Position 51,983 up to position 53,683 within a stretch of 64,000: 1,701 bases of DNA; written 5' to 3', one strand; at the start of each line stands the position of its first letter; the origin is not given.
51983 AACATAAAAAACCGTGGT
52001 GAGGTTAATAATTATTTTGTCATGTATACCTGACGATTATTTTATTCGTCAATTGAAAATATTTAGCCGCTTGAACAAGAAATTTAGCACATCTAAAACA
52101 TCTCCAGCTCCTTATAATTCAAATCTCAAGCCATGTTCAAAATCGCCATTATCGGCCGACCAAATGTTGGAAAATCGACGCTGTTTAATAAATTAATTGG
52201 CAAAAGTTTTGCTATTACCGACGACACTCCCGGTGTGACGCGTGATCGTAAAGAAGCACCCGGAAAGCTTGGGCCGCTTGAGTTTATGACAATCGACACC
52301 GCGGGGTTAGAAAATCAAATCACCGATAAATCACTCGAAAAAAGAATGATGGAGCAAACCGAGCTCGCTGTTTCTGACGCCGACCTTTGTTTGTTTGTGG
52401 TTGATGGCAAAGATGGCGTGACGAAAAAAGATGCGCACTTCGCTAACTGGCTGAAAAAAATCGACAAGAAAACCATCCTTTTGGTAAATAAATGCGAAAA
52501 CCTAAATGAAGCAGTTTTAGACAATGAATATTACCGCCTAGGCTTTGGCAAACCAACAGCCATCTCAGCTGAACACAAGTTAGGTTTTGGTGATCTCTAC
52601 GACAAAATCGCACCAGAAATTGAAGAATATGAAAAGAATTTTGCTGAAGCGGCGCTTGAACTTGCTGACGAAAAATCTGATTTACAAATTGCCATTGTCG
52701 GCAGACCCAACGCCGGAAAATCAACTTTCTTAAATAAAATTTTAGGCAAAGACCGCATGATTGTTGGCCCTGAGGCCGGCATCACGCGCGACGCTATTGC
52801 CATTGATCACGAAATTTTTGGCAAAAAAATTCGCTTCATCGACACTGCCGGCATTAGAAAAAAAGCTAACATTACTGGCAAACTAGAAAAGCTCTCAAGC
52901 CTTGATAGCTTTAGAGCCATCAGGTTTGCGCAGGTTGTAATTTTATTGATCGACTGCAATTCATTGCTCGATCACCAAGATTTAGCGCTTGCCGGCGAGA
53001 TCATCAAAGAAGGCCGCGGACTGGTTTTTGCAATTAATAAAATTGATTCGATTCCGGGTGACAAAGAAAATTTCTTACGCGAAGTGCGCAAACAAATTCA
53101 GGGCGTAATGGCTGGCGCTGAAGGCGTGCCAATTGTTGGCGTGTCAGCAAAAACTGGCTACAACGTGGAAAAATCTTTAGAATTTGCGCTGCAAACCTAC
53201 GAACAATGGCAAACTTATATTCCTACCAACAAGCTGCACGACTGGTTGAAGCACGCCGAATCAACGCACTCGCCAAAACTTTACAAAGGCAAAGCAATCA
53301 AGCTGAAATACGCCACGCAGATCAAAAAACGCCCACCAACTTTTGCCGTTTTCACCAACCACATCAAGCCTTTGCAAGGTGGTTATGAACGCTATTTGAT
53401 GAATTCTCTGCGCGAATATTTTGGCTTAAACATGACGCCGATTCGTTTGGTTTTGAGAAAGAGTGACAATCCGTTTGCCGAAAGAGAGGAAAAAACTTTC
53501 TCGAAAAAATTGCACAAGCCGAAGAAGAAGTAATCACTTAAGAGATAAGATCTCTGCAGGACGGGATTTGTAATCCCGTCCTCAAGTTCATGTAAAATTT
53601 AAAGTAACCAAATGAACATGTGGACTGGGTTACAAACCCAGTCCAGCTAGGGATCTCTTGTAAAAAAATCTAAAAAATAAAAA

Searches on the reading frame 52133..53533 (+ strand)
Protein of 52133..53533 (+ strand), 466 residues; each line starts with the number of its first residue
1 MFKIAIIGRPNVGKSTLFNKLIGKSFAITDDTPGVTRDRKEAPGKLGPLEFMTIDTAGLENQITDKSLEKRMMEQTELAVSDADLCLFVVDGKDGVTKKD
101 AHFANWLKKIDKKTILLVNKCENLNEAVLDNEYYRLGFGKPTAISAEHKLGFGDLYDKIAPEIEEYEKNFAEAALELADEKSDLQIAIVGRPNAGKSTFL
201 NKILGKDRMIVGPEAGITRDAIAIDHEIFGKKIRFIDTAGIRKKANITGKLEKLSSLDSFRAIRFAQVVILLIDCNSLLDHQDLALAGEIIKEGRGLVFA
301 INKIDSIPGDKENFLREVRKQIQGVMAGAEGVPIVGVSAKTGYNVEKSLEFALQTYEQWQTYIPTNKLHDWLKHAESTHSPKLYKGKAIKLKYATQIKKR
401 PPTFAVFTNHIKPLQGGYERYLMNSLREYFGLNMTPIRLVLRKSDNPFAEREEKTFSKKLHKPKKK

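Call 30: search_protein_families(library=pfam, max_evalue=0.00001, proteins=[window:52133-53533:+])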
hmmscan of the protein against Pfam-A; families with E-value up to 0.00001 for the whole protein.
window:52133-53533:+ (466 aa): 10 families
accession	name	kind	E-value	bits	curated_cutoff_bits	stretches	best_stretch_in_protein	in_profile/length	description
PF01926.29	MMR_HSR1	-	1.4e-52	177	21.9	2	3-120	1-113/113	50S ribosome-binding GTPase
PF14714.11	KH_dom-like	-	2e-26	92.5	27.3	1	363-442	2-81/81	KH-domain-like of EngA bacterial GTPase enzymes, C-terminal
PF02421.24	FeoB_N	-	7.2e-25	87.8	27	2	3-129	2-123/156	Ferrous iron transport protein B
PF00009.33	GTP_EFTU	-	7.4e-20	71.8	26.5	2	185-355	5-185/188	Elongation factor Tu GTP binding domain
PF00350.29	Dynamin_N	-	4.3e-15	56.6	27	0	186-226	1-40/168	Dynamin family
PF04548.22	AIG1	-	1.2e-10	41.5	27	0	3-115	2-120/212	AIG1 family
PF08477.19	Roc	-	3.4e-08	34.2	27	0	3-113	1-105/119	Ras of Complex, Roc, domain of DAPkinase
PF00071.28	Ras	-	4.7e-08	33.2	21.6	0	3-123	1-116/162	Ras family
PF19993.5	DO-GTPase2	-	2.4e-06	27.8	27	0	186-200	3-17/226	Double-GTPase 2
PF03193.22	RsgA_GTPase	-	2.6e-06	27.8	30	0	155-211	78-134/174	RsgA GTPase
